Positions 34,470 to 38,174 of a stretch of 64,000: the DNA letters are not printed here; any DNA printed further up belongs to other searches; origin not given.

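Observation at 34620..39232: Single-polypeptide exopolysaccharide machine (GH18-like + CE4 deacetylase + processive GT2 synthase) translationally coupled to a GH26-like hydrolase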

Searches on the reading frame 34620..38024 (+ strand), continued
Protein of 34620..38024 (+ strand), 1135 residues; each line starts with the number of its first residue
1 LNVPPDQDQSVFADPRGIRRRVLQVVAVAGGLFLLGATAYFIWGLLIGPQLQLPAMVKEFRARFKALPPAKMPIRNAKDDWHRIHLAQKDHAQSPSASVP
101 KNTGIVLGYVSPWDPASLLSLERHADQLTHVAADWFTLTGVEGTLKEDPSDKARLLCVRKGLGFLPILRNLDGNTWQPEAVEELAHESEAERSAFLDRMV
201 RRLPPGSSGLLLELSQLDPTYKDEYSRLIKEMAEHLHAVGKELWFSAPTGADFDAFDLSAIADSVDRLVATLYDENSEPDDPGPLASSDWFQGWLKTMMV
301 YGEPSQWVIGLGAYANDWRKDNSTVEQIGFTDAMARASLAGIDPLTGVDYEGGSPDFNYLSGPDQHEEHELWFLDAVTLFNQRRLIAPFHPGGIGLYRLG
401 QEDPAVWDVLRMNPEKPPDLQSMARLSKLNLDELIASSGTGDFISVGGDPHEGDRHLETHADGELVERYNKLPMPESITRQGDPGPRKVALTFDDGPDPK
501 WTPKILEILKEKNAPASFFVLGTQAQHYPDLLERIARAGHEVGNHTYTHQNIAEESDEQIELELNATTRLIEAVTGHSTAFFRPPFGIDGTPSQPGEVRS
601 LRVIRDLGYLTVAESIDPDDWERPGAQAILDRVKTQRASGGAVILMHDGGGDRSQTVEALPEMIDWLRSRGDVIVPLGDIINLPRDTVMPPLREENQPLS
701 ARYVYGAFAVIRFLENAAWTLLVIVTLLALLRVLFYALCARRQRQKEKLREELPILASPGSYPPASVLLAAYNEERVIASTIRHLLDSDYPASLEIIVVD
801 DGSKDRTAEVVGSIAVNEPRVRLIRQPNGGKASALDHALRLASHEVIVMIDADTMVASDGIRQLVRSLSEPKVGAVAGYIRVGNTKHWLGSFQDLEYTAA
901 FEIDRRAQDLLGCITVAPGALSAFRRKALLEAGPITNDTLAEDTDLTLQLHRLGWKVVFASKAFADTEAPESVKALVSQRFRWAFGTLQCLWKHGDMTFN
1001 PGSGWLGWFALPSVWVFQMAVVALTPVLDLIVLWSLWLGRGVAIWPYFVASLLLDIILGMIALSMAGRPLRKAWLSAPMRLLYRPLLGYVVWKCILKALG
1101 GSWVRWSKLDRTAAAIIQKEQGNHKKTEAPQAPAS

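Call 16: search_solved_structures(query=window:34620-38024:+, max_evalue=0.001)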
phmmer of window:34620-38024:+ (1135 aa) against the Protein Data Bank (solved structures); distinct sequences matched with E-value up to 0.001: 73 (the best 60 are shown).
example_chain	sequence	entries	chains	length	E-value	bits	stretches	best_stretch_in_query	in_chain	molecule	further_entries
7y51_A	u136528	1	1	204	7.7e-35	122.9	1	485-681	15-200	Predicted xylanase/chitin deacetylase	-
7fbw_A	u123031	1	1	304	2.3e-34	121.3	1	485-681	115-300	Predicted xylanase/chitin deacetylase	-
5o6y_A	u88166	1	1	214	6e-34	120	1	485-679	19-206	Peptidoglycan N-acetylglucosamine deacetylase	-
5o6y_B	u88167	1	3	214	8.6e-33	116.1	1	485-679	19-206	Peptidoglycan N-acetylglucosamine deacetylase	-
4l1g_A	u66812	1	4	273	1.7e-32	115.2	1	485-680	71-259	Peptidoglycan N-acetylglucosamine deacetylase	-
7bly_A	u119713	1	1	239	1.1e-29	105.9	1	485-685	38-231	Aspergillus niger contig An12c0130, genomic contig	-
6h8l_A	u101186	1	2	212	2.1e-29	104.9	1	482-685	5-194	Peptidoglycan-N-acetylmuramic acid deacetylase PdaC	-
6h8n_A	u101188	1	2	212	1.4e-28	102.2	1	482-685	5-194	Peptidoglycan-N-acetylmuramic acid deacetylase PdaC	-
2c1g_A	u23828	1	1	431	4.9e-28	100.4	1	487-682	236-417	PEPTIDOGLYCAN GLCNAC DEACETYLASE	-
2c1i_A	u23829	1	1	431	2.4e-27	98.1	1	487-682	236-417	PEPTIDOGLYCAN GLCNAC DEACETYLASE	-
6hm9_A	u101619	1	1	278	6.8e-27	96.6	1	478-678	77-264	Putative polysaccharide deacetylase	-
5lfz_A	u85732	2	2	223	3.3e-26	94.3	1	487-678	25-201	ArCE4A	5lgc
2y8u_A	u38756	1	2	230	6.8e-26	93.3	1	470-681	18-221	CHITIN DEACETYLASE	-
2j13_A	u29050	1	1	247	5.2e-25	90.4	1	481-682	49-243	POLYSACCHARIDE DEACETYLASE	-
6hpa_A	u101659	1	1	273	8.1e-25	89.7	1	478-677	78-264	Putative polysaccharide deacetylase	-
5jh8_A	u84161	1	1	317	4e-20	74.2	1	105-411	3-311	Probable chitinase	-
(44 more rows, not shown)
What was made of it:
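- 36063..36689 (+): Residues 482-690: CE4/NodB deacetylase with all five motifs (TFDDGP, HTYTH, RPPFG, DPDDW, LMHDGG). PDB CE4 hits at E 1e-35 (call 16).
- The CE4 domain's nearest solved relatives include peptidoglycan GlcNAc deacetylases (call 16).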

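Call 23: find_related_loci(query=A1, collection=genome_contigs, flank=10000)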
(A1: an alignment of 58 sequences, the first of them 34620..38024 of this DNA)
Query A1 (1135 aa) in genome_contigs; peptide patterns used: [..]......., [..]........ (x = any residue, [..] = any of these).
600 stretches matched a pattern (row limit reached: there are more); 595 encode a relative of the query (tblastn E <= 1e-3); the best 80 are kept; 80 distinct loci.
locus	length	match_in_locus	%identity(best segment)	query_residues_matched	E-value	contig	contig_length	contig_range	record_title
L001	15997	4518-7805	43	11-1114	0e+0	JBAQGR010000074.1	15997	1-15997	MAG: Desulfatitalea sp. isolate MFD01879_ilm_asm_bin9 k127_21025, whole genome shotgun sequence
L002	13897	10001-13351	42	1-1118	0e+0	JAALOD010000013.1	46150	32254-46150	MAG: Candidatus Udaeobacter sp. isolate AEW3 Udaeo2_13, whole genome shotgun sequence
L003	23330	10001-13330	42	3-1114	0e+0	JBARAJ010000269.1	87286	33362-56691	MAG: Candidatus Udaeobacter sp. isolate MFD10902_ilm_asm_bin15 k127_569497, whole genome shotgun sequence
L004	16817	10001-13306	40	6-1118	0e+0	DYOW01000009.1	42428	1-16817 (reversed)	MAG TPA_asm: Desulfobulbus propionicus isolate SulCav_GS09_5_2_36_52 SulCav_GS09_5_1160_length_42428_cov_32_311118, whol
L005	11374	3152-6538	42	4-1127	0e+0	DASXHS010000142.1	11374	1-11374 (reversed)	MAG TPA_asm: Candidatus Udaeobacter sp. isolate SMAG_U5199 k141_580285, whole genome shotgun sequence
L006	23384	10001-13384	43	8-1117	0e+0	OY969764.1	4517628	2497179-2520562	MAG: uncultured bacterium isolate MFD01213.bin.c.2 genome assembly, chromosome: 1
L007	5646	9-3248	43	38-1118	0e+0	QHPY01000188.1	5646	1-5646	MAG: Verrucomicrobia bacterium isolate AV18 14_1009_12_30cm_scaffold_8485_curated, whole genome shotgun sequence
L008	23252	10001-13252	41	11-1114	0e+0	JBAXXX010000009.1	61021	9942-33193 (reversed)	MAG: Verrucomicrobiia bacterium isolate ELA750 MAG750_9, whole genome shotgun sequence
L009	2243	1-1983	60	473-1126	0e+0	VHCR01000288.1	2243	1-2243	MAG: Verrucomicrobia bacterium isolate K_DeepCast_35m_m1_007 K_DeepCast_35m_m1_007_Ga0194129_10083398, whole genome shot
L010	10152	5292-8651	41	6-1114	0e+0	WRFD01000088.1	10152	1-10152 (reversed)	MAG: Desulfobulbus sp. isolate Lab288P4bin34 Ga0123354_10021562, whole genome shotgun sequence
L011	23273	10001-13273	40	7-1114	0e+0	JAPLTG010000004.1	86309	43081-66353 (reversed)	MAG: Verrucomicrobia bacterium isolate LacPavin_0818_WC45_MAG_58_13 LacPavin_0818_WC45_scaffold_109390, whole genome sho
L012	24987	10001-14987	41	1-1117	0e+0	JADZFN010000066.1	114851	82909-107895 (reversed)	MAG: Verrucomicrobiia bacterium isolate SJ867 c_000001726056, whole genome shotgun sequence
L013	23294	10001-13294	42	11-1114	0e+0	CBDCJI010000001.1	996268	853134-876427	MAG: Chthoniobacterales bacterium isolate 8289853c-9f09-45ed-b0a6-06da85470329 genome assembly, contig: contig_1, whole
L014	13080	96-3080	36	106-1115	0e+0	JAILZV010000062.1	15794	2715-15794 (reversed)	MAG: Anoxybacillus sp. isolate HOT.CON.20 Contig62, whole genome shotgun sequence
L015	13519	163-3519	36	4-1114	0e+0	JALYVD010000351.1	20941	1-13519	MAG: Acidobacteriota bacterium isolate LAG bin34 SD1463-65_k127_1690440, whole genome shotgun sequence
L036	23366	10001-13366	36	11-1127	0e+0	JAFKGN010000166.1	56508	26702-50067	MAG: Caulobacterales bacterium isolate SCN18_30_10_14_R3_P_69_10 SCN18_30_10_14_R3_P_scaffold_421, whole genome shotgun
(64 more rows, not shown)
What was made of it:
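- Checked: So do full-length matches in the 80 genome loci fetched out of at least 595 stretches (call 23).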

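Call 51: predict_structure(alignment_id=A1)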
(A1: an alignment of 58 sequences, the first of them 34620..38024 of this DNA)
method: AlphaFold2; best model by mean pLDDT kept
length: 1135 residues; sequences in the alignment: 58
mean_pLDDT: 81.7   pTM: 0.62
mean pLDDT of the five models: 81.7, 81.0, 79.2, 76.1, 73.1
residues with pLDDT >= 90: 448; 70-90: 490; 50-70: 123; < 50: 74
segments of 3 or more residues with pLDDT < 50: 1-14, 66-102, 363-365, 1105-1113, 1128-1133
pLDDT, mean of each block of 10 residues (from residue 1): 42 52 73 76 60 59 46 35 39 36 79 85 93 93 84 89 95 87 93 94 93 93 95 96 94 91 96 78 84 93 94 86 80 86 84 81 57 93 93 94 93 89 91 81 80 91 89 87 85 88 94 94 86 91 82 75 83 82 70 76 80 75 74 82 82 83 94 91 81 73 70 71 75 87 88 61 91 90 93 94 93 94 93 90 94 92 91 93 89 91 91 85 94 81 88 92 90 86 83 77 71 65 78 71 73 88 91 90 84 78 48 52 54 47
secondary structure, 60 per line:
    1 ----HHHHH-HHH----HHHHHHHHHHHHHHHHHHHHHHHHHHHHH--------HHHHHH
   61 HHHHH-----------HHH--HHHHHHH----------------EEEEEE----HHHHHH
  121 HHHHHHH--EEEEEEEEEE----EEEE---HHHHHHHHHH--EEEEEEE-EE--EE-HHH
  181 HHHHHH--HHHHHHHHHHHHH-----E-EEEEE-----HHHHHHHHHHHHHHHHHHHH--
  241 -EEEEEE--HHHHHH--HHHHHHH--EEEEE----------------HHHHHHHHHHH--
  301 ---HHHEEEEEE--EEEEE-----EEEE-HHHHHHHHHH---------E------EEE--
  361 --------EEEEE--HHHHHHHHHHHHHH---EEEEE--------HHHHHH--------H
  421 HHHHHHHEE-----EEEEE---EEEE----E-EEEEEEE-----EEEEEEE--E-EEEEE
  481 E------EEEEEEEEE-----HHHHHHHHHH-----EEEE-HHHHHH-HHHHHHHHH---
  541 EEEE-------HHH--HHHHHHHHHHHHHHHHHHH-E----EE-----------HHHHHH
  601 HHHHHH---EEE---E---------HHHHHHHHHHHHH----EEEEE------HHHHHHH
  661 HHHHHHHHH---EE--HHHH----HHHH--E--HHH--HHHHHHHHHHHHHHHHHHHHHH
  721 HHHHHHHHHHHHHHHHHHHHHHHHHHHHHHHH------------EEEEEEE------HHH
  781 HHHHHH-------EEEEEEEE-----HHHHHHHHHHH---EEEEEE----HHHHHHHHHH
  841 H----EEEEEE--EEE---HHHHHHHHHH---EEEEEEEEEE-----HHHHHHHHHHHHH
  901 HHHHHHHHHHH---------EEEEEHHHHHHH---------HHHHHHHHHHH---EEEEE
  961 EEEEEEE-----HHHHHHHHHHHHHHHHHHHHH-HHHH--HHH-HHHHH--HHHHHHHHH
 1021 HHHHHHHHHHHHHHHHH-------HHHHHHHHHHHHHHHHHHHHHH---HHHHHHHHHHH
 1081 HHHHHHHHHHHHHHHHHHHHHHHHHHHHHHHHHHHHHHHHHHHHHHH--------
elements in order (helices of 4 or more, strands of 3 or more residues): H5-9 H18-46 H55-65 H82-88 E105-110 H115-127 E130-139 E144-147 H151-160 E163-169 H178-186 H189-201 E209-213 H219-238 E242-247 H250-255 H258-264 E267-271 H288-298 E307-312 E315-319 E325-328 H330-339 E356-358 E369-373 H376-389 E393-397 H406-411 H420-427 E435-439 E443-446 E453-459 E465-471 E476-481 E488-496 H502-511 E517-520 H522-527 H529-537 E541-544 H557-575 H595-606 E610-612 H626-638 E643-647 H654-669 H677-680 H685-688 H699-752 E765-771 H778-786 E794-801 H807-817 E821-826 H831-841 E846-851 E854-856 H860-869 E873-882 H888-911 E921-925 H926-932 H942-952 E956-967 H973-993 H995-998 H1005-1009 H1012-1037 H1045-1066 H1070-1127
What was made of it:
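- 34620..38027 (+): Tri-domain synthase gene, 1135 aa. Order: MatA-like module, GH18-like barrel, beta-domain, CE4, TM helix, GT2, C-terminal helix bundle. AlphaFold model with mean pLDDT 81.7 (call 51).
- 35901..36062 (+): Residues 428-481: small beta-strand domain linking the GH18 barrel to CE4. Five strands in the AlphaFold model, pLDDT about 80-90 (call 51).
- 36714..36875 (+): Residues 699-752: single long helix. Its membrane-spanning core is about 719-741, followed by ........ on the cytoplasmic side. One continuous helix in the model (call 51).
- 37632..38000 (+): Residues 1005-1127: C-terminal interface and transmembrane helices, the presumed translocation channel together with helix 699-752. 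Helices in the model (call 51).
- Checked: The model has a single long helix, 699-752, between CE4 and GT2 (call 51).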

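Call 55: fold_search(model_id=the predicted structure, library=pdb)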
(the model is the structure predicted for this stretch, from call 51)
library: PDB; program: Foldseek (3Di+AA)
matches with E <= 10: 1639; with E <= 0.001: 559
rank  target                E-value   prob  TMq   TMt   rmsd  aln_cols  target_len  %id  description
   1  5jh8                  5.7e-21  1.00  0.25  0.84   2.9       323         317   25  Crystal structure of chitinase from Chromobacterium violaceum ATCC 12472 (released 2016-05-25)
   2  4q6t                  9.9e-19  1.00  0.25  0.81   2.5       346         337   18  The crystal structure of a class V chitininase from Pseudomonas fluorescens Pf-5 (released 2014-05-07)
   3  4s3k                  3.7e-18  1.00  0.25  0.63   3.0       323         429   20  Crystal structure of the Bacillus megaterium QM B1551 spore cortex-lytic enzyme SleL (released 2015-08-19)
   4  8sne_A                1.3e-17  1.00  0.27  0.60  16.0       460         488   19  Chlorella virus Hyaluronan Synthase bound to GlcA extended GlcNAc primer and UDP (released 2024-05-01)
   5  7sp7_A                1.8e-17  1.00  0.27  0.57  15.9       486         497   19  Chlorella virus hyaluronan synthase inhibited by UDP (released 2022-04-06)
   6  8snc_A                2.9e-17  1.00  0.27  0.60  16.5       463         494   19  Chlorella virus Hyaluronan Synthase bound to GlcA extended GlcNAc primer (released 2024-05-01)
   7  4s3j_A                3.9e-17  1.00  0.25  0.62   3.3       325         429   19  Crystal structure of the Bacillus cereus spore cortex-lytic enzyme SleL (released 2015-08-19)
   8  4s3j_C                4.3e-17  1.00  0.25  0.63   3.1       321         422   19  Crystal structure of the Bacillus cereus spore cortex-lytic enzyme SleL (released 2015-08-19)
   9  9yq5_A                6.1e-17  1.00  0.27  0.60  15.6       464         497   20  Chlorella virus hyaluronan synthase bound to an inserted UDP-GlcA (released 2025-12-10)
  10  4s3j_B                8.2e-17  1.00  0.25  0.62   3.2       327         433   19  Crystal structure of the Bacillus cereus spore cortex-lytic enzyme SleL (released 2015-08-19)
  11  7sp8_A                1.5e-16  1.00  0.27  0.58  13.6       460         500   19  Chlorella virus Hyaluronan Synthase bound to UDP-GlcNAc (released 2022-04-06)
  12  8smn_A                1.6e-16  1.00  0.27  0.55  11.5       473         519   18  Xenopus laevis hyaluronan synthase 1, nascent HA polymer bound state (released 2024-05-01)
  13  7sp9_A                2.2e-16  1.00  0.27  0.57  16.0       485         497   18  Chlorella virus Hyaluronan Synthase in the GlcNAc-primed channel-closed state (released 2022-04-06)
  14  9yq4_A                2.2e-16  1.00  0.24  0.53  16.5       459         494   19  Chlorella virus hyaluronan synthase bound to a proofreading UDP-GlcA (released 2025-12-10)
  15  4wiw_A                3.3e-16  1.00  0.23  0.67   5.2       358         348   21  Crystal structure of C-terminal domain of putative chitinase from Desulfitobacterium hafniense DCB-2 (released 2014-10-08)
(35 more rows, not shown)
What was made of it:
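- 34932..35852 (+): Residues 105-411: GH18-fold (beta/alpha)8 barrel, predicted periplasmic. Foldseek TM 0.84, rmsd 2.9 (call 55).
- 36063..36689 (+): Bc1960 TM 0.83 (call 55).
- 37632..38000 (+): The GT2 plus TM part superposes best on single-subunit hyaluronan synthases (TM 0.60, call 55).
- On Processive membrane GT2 synthases (BcsA/PgaC/HAS/CHS type): The fold matches HAS, BcsA and Chs1 (call 55).
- On CE4 / NodB-homology deacetylases: The fold gives TM 0.83 to Bc1960 (call 55).
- On GH18 glycoside hydrolases: TM 0.84 (call 55).
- Closest known: Class I hyaluronan synthases. Same: They are the best structural match for the GT2 plus TM portion (TM 0.55-0.60, call 55).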
